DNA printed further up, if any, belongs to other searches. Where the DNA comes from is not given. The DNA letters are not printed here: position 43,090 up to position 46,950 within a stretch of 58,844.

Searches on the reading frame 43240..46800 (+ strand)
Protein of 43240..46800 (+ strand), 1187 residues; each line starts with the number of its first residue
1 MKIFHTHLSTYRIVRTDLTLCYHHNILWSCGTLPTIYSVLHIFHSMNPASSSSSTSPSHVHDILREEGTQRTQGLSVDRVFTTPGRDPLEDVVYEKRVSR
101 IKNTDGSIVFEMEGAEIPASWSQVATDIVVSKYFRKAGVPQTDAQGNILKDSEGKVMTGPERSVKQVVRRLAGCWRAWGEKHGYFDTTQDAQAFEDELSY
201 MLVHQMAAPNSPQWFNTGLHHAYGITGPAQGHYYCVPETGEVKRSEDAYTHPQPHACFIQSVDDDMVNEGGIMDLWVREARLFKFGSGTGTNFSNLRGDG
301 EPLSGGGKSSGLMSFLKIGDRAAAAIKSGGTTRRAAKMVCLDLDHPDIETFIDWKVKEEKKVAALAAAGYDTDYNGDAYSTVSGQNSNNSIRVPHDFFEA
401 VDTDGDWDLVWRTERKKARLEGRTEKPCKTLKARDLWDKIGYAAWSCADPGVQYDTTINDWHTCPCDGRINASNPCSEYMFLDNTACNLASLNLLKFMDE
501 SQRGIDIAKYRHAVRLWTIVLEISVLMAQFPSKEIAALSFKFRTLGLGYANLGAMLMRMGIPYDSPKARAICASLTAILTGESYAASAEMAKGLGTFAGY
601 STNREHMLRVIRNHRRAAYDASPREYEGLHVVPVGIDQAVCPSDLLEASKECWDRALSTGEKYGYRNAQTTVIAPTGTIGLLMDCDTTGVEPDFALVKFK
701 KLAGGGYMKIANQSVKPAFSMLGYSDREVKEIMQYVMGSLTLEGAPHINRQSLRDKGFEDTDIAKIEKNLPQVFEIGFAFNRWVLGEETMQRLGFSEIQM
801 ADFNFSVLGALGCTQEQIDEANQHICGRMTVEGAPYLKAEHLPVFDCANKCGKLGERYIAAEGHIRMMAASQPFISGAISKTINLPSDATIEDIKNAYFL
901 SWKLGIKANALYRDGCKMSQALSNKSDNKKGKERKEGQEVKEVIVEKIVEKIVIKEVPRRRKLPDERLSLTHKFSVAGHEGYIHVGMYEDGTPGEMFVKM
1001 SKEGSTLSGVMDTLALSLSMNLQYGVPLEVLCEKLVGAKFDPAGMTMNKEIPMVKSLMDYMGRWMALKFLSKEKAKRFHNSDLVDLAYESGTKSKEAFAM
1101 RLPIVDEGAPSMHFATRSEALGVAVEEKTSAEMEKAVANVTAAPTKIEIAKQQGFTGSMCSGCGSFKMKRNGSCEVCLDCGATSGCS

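Call 16: search_protein_families(library=pfam, proteins=[window:43240-46800:+], max_evalue=0.001)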
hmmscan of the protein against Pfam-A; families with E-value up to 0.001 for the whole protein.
window:43240-46800:+ (1187 aa): 3 families
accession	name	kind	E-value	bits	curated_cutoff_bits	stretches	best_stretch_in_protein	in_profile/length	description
PF02867.20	Ribonuc_red_lgC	-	1.1e-129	433.9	23.9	2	256-751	2-459/523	Ribonucleotide reductase, barrel domain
PF08471.15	Ribonuc_red_2_N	-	2.5e-38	130.8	27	1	105-205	1-103/103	Class II vitamin B12-dependent ribonucleotide reductase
PF12637.14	TSCPD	-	2.2e-07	31.5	22.8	1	979-1066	12-85/88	TSCPD domain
